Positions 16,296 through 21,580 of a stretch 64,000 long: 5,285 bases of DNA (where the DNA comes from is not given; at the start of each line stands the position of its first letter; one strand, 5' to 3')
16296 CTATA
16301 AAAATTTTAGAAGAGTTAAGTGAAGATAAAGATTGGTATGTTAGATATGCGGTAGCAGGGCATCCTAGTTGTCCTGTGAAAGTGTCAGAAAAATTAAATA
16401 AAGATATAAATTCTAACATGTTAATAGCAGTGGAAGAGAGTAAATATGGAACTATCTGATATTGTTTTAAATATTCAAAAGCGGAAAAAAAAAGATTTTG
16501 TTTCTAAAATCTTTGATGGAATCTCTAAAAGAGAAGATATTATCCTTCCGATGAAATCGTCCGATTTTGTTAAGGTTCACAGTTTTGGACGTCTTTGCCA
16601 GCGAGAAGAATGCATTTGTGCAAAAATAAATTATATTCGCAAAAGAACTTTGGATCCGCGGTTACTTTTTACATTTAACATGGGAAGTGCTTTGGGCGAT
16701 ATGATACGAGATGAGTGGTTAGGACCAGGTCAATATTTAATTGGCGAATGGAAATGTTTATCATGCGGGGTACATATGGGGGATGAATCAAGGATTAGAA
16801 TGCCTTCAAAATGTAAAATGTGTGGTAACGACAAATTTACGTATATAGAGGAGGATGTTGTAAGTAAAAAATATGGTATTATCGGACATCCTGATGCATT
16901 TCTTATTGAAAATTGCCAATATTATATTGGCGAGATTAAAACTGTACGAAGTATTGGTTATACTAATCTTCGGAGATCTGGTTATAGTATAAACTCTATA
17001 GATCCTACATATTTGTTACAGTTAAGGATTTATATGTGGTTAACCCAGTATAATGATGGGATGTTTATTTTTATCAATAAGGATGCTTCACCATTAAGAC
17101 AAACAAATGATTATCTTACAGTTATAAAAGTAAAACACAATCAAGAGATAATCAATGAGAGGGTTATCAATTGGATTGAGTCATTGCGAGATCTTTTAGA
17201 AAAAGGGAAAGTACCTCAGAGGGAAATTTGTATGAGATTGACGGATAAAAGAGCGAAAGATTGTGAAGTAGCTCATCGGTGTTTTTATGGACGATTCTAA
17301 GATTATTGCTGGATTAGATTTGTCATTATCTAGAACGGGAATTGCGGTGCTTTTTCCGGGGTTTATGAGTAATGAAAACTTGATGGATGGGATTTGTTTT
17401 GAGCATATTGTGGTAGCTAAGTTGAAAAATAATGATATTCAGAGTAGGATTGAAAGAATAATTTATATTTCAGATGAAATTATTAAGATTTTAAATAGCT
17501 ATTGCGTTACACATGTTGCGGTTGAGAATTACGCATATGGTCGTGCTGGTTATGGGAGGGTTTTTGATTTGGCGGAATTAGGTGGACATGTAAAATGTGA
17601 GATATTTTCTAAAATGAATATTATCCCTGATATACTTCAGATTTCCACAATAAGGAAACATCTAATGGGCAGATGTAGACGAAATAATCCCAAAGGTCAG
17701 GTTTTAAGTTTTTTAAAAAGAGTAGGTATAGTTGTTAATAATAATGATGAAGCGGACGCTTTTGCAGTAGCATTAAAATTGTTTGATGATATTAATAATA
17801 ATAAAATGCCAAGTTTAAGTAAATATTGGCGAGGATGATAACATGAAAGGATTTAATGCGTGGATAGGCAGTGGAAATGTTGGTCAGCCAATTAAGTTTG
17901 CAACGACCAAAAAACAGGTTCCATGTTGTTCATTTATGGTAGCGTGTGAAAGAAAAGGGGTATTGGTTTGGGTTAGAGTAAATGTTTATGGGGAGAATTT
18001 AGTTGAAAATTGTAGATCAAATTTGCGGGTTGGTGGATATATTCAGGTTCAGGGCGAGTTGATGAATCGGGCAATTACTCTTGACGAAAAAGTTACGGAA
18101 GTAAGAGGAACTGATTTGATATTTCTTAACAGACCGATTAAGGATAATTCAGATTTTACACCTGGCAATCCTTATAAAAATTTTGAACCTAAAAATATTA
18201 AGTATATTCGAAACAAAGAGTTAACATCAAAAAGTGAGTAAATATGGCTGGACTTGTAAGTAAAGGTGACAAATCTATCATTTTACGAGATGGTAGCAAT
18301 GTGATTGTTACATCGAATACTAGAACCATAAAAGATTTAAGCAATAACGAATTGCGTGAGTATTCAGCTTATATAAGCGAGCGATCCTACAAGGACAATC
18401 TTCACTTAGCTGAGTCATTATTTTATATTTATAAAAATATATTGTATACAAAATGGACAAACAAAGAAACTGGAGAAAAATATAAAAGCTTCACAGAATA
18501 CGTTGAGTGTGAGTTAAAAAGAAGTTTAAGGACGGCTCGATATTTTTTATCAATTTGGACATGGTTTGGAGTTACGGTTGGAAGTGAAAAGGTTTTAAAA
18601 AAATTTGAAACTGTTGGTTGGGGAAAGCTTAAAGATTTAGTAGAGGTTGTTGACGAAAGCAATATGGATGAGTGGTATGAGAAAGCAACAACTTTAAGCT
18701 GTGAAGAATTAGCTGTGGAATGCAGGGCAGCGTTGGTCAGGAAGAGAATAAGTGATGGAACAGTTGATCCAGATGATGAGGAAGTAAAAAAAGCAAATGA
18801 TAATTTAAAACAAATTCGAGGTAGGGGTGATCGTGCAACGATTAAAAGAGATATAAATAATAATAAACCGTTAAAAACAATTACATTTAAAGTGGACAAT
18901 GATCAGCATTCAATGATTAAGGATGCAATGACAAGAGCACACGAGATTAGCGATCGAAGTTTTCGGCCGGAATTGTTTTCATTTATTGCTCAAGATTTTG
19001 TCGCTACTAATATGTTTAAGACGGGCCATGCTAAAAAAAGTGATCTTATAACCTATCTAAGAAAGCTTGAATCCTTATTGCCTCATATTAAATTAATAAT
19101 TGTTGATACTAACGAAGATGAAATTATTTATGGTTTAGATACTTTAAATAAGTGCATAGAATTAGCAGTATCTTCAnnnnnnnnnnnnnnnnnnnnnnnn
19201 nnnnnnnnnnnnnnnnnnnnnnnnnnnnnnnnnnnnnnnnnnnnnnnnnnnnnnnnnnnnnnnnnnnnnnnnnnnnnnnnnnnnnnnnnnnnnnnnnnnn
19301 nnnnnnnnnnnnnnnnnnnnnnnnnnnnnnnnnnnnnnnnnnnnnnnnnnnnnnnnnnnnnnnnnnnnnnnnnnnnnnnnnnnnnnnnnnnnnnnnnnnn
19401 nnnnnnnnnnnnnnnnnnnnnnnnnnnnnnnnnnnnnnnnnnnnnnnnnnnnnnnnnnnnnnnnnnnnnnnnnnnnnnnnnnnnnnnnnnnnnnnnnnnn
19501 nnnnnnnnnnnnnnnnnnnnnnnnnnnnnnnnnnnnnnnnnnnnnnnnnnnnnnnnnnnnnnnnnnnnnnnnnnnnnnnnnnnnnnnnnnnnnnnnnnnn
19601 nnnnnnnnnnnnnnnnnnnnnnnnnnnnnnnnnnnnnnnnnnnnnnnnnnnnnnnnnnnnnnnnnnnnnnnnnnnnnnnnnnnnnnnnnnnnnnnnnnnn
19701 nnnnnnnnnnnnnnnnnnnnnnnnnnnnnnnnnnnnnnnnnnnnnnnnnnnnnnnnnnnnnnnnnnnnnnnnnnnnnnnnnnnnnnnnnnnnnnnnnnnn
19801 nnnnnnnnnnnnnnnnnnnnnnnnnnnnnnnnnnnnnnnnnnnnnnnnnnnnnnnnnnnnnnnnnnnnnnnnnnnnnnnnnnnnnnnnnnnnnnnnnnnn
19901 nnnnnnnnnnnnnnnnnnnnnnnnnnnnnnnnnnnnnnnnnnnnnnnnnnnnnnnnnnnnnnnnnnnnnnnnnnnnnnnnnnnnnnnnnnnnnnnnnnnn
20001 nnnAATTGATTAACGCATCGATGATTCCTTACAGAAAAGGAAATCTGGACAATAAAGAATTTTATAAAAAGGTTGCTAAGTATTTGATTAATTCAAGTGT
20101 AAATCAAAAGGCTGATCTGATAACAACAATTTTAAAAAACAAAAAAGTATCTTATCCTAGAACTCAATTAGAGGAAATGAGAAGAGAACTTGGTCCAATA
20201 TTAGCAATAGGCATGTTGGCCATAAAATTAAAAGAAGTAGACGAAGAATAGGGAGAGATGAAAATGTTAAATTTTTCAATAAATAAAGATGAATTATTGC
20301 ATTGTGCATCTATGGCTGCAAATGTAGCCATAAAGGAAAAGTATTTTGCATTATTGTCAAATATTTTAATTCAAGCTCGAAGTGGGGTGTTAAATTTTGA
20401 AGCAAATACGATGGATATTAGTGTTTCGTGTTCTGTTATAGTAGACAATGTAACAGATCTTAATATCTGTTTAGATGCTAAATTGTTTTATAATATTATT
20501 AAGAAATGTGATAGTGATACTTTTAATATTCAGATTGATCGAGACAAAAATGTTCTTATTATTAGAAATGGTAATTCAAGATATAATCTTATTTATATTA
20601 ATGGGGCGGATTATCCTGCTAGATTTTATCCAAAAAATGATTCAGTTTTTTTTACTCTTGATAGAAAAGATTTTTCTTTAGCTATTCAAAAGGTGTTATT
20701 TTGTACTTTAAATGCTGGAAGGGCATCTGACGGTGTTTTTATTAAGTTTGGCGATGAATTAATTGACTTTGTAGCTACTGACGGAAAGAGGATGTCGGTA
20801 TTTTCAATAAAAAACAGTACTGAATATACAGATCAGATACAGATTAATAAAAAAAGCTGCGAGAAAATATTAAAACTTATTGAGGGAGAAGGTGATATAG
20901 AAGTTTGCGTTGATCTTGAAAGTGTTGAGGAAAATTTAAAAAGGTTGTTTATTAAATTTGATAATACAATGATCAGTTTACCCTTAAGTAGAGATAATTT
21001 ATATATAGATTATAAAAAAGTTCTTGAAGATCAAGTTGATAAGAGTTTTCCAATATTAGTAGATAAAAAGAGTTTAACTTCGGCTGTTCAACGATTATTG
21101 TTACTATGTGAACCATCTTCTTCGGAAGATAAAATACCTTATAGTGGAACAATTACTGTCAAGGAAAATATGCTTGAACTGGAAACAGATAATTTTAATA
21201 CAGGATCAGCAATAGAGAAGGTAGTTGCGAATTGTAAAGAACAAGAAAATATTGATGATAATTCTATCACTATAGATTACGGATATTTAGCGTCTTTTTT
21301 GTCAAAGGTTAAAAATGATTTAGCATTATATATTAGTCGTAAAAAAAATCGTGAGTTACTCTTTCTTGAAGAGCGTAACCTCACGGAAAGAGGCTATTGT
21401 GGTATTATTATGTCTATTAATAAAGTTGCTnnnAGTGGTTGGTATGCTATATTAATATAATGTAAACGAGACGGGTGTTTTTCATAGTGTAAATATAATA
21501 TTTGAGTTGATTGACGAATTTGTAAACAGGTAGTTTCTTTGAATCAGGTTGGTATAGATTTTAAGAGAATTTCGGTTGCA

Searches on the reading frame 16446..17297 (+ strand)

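Call 71: search_protein_families(library=pfam, proteins=[window:16446-17297:+], max_evalue=0.001)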
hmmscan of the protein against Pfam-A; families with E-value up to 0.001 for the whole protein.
window:16446-17297:+ (284 aa): 0 families

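Call 86: search_protein_families(library=phrogs, proteins=[window:16446-17297:+], max_evalue=0.001)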
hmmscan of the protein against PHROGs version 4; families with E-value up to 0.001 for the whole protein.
window:16446-17297:+ (284 aa): 3 families
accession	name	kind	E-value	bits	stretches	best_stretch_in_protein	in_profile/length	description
phrog_2506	-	DNA, RNA and nucleotide metabolism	1.1e-21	78.4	1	45-280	97-334/342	exonuclease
phrog_1706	-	DNA, RNA and nucleotide metabolism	3.4e-16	60.5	1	51-281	58-244/293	CRISPR/Cas system associated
phrog_1990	-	DNA, RNA and nucleotide metabolism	3.3e-08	34.2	1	102-217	96-185/290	Cas4-domain exonuclease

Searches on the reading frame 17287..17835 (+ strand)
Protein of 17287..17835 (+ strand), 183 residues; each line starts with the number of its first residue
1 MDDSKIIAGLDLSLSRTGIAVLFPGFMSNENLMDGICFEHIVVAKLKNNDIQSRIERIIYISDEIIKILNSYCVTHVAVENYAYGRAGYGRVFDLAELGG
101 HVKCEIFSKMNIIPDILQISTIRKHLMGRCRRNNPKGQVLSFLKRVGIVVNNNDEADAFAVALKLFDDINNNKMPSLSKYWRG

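Call 21: find_encoding_contigs(protein=window:17287-17835:+, flank=10000, max_places=2)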
Protein window:17287-17835:+ (183 aa): no gene with exactly this product is on record in the collection.

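Call 71: search_protein_families(library=pfam, proteins=[window:17287-17835:+], max_evalue=0.001)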
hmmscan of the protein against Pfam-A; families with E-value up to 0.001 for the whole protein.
window:17287-17835:+ (183 aa): 1 family
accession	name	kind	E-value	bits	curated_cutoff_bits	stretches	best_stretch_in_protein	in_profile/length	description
PF02075.23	RuvC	-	0.00024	21.5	22.2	1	9-163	3-146/148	Crossover junction endodeoxyribonuclease RuvC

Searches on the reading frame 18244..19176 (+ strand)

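Call 71: search_protein_families(library=pfam, proteins=[window:18244-19176:+], max_evalue=0.001)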
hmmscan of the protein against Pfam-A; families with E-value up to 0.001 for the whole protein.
window:18244-19176:+ (311 aa): 0 families

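Call 86: search_protein_families(library=phrogs, proteins=[window:18244-19176:+], max_evalue=0.001)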
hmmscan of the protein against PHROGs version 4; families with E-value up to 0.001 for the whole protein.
window:18244-19176:+ (311 aa): 1 family
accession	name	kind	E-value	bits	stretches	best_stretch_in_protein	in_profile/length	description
phrog_17202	-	unknown function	1.1e-14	55.8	1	24-293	65-296/305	-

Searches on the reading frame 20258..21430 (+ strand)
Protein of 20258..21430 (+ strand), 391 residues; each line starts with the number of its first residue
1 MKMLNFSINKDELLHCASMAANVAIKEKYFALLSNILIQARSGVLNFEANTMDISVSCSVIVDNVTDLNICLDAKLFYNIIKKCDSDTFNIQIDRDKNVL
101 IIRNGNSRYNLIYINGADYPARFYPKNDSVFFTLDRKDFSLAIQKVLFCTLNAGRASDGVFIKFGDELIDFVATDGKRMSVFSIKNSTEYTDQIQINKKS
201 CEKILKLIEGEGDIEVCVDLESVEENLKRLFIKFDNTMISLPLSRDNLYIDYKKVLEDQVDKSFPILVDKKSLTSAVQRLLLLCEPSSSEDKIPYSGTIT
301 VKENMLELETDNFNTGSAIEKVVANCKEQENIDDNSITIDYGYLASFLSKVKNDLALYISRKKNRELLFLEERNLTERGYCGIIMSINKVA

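Call 63: search_protein_families(library=pfam, proteins=[window:20258-21430:+], max_evalue=0.001)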
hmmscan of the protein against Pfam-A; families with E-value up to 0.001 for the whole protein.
window:20258-21430:+ (391 aa): 3 families
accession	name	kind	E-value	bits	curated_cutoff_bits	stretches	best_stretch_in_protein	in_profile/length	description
PF00712.24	DNA_pol3_beta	-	2.5e-15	57.1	24.4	1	4-121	1-118/120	DNA polymerase III beta subunit, N-terminal domain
PF02767.21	DNA_pol3_beta_2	-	8.6e-05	23.2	27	1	135-227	3-93/116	DNA polymerase III beta subunit, central domain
PF02768.20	DNA_pol3_beta_3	-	0.0002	21.6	27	0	266-354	12-90/121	DNA polymerase III beta subunit, C-terminal domain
